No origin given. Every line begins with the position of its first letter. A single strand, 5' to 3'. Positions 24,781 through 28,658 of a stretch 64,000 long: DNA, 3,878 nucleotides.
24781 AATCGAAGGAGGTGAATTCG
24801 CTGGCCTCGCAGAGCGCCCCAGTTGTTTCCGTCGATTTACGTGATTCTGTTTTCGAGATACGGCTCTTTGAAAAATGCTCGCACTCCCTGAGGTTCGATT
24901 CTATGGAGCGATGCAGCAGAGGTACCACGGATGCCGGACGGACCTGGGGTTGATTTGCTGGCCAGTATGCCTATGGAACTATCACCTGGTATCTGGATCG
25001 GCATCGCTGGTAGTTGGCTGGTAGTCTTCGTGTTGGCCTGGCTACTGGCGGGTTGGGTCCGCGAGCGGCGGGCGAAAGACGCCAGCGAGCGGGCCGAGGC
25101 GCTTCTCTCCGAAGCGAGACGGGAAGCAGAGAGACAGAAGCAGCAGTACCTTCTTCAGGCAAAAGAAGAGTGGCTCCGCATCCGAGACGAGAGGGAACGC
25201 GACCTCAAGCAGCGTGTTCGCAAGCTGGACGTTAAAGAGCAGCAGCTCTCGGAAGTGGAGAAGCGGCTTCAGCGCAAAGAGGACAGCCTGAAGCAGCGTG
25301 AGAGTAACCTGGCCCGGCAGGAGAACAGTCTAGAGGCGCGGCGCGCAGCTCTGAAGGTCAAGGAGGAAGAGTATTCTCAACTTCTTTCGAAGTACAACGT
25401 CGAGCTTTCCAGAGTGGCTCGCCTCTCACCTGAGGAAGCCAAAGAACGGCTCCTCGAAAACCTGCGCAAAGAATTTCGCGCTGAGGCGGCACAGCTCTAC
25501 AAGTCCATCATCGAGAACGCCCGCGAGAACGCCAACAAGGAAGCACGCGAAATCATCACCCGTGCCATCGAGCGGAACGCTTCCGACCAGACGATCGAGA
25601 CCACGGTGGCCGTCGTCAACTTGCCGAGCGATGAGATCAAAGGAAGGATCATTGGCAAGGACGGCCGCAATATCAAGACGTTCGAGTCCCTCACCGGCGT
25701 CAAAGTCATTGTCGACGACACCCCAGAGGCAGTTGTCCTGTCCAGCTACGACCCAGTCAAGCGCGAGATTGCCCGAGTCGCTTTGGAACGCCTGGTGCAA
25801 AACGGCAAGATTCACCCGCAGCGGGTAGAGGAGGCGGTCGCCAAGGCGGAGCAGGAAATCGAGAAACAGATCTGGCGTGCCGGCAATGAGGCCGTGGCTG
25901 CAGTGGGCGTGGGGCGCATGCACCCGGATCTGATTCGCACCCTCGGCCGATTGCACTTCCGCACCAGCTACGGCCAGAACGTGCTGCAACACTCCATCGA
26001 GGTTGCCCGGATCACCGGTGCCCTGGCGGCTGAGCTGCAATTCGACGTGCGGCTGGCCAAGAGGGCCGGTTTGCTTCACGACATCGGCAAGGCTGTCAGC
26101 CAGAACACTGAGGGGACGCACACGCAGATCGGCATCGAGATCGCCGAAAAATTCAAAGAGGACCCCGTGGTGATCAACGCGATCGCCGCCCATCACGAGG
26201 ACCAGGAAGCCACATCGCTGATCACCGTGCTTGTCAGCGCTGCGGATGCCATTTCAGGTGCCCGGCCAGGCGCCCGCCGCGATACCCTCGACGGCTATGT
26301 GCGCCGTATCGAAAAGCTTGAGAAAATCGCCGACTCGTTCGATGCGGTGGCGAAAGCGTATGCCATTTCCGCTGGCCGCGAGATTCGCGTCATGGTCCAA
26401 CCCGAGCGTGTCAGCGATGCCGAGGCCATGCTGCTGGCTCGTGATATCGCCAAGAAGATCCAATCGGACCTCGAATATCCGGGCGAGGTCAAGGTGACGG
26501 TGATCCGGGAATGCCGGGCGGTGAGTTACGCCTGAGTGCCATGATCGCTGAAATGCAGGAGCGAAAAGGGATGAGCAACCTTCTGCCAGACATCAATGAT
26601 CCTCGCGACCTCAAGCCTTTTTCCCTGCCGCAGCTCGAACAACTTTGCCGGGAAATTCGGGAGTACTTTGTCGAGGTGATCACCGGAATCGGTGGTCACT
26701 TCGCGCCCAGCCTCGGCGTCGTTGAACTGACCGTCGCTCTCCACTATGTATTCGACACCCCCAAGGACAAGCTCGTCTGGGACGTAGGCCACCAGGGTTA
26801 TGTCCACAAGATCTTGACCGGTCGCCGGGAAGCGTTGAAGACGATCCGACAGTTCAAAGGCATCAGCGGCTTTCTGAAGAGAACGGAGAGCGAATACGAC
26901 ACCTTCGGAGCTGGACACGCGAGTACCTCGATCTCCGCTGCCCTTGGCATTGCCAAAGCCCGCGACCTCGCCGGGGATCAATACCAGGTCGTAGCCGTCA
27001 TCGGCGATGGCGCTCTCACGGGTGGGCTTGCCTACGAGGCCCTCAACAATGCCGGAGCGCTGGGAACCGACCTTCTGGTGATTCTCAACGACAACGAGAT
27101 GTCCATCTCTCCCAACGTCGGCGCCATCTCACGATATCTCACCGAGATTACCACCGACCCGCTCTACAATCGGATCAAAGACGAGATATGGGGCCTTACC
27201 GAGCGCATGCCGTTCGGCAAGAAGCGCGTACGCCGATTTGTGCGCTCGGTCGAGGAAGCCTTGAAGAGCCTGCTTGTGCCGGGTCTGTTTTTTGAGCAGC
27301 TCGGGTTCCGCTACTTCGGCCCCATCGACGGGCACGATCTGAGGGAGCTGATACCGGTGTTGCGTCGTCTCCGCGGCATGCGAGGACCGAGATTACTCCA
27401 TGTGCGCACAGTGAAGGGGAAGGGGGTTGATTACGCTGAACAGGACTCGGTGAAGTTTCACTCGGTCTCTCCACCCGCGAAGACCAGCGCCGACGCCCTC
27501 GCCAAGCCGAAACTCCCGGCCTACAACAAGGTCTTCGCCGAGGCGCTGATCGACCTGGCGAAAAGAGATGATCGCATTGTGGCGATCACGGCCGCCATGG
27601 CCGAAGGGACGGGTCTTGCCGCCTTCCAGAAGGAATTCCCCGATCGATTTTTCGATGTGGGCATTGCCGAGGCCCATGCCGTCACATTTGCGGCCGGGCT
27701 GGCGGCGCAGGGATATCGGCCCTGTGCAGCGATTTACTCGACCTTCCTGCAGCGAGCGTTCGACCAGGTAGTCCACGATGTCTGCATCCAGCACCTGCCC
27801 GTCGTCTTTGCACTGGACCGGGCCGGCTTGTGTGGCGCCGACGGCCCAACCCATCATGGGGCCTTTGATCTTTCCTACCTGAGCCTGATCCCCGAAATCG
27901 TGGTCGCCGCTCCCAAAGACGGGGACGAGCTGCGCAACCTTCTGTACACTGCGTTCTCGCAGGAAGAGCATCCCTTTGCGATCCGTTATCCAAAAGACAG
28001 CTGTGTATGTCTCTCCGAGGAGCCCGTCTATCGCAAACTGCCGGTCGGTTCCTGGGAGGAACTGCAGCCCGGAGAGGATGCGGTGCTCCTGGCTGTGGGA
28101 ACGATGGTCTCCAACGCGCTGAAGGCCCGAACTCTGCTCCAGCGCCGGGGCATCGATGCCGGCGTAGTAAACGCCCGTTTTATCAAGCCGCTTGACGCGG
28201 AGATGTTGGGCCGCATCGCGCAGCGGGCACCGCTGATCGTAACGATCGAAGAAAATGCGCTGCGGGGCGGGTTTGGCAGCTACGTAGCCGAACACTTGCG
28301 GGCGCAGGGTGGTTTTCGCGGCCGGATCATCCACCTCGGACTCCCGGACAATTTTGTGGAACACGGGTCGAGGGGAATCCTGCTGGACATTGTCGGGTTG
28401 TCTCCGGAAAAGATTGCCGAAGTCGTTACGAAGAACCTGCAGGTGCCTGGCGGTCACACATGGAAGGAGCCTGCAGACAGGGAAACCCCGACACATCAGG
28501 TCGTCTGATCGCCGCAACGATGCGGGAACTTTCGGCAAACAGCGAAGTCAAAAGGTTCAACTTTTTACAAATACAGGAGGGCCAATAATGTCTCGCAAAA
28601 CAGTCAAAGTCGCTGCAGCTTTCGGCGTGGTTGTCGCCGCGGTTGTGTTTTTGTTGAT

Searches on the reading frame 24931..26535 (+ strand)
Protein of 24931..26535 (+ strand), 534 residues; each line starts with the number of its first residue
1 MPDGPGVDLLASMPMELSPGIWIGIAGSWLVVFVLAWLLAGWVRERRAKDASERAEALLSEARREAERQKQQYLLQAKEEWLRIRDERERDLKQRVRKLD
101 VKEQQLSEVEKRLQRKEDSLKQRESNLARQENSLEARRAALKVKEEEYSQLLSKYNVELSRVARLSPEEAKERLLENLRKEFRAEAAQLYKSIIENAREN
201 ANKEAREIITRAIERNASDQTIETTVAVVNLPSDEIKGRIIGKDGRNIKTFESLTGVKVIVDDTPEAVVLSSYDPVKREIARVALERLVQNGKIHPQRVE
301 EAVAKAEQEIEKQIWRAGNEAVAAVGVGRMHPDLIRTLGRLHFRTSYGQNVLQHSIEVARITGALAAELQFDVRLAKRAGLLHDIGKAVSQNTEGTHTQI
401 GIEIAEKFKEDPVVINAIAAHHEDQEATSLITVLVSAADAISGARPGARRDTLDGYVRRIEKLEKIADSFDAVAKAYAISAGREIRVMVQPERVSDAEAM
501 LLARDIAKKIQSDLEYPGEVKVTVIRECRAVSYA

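Call 54: search_protein_families(library=pfam, proteins=[window:24931-26535:+], max_evalue=0.00001)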
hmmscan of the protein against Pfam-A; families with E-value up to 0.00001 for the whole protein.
window:24931-26535:+ (534 aa): 3 families
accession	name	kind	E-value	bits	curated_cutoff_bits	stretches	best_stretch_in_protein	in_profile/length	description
PF12072.13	RNase_Y_N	-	3.7e-43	147.7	32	1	26-219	7-200/201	RNase Y N-terminal region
PF01966.28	HD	-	1.4e-19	70.9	22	1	351-442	1-114/116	HD domain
PF00013.35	KH_1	-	9.9e-07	28.9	21.5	1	231-285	6-64/66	KH domain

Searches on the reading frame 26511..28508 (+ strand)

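Call 54: search_protein_families(library=pfam, proteins=[window:26511-28508:+], max_evalue=0.00001)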
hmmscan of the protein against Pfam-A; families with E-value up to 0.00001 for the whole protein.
window:26511-28508:+ (665 aa): 3 families
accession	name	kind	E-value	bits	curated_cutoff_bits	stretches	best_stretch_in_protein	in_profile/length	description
PF13292.11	DXP_synthase_N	-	1.3e-119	398.9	21.2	1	25-300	1-274/274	1-deoxy-D-xylulose-5-phosphate synthase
PF02779.29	Transket_pyr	-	6.6e-48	163.1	27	1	337-496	4-170/174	Transketolase, pyrimidine binding domain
PF02780.25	Transketolase_C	-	9e-30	103.6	25.9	1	513-635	1-124/124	Transketolase, C-terminal domain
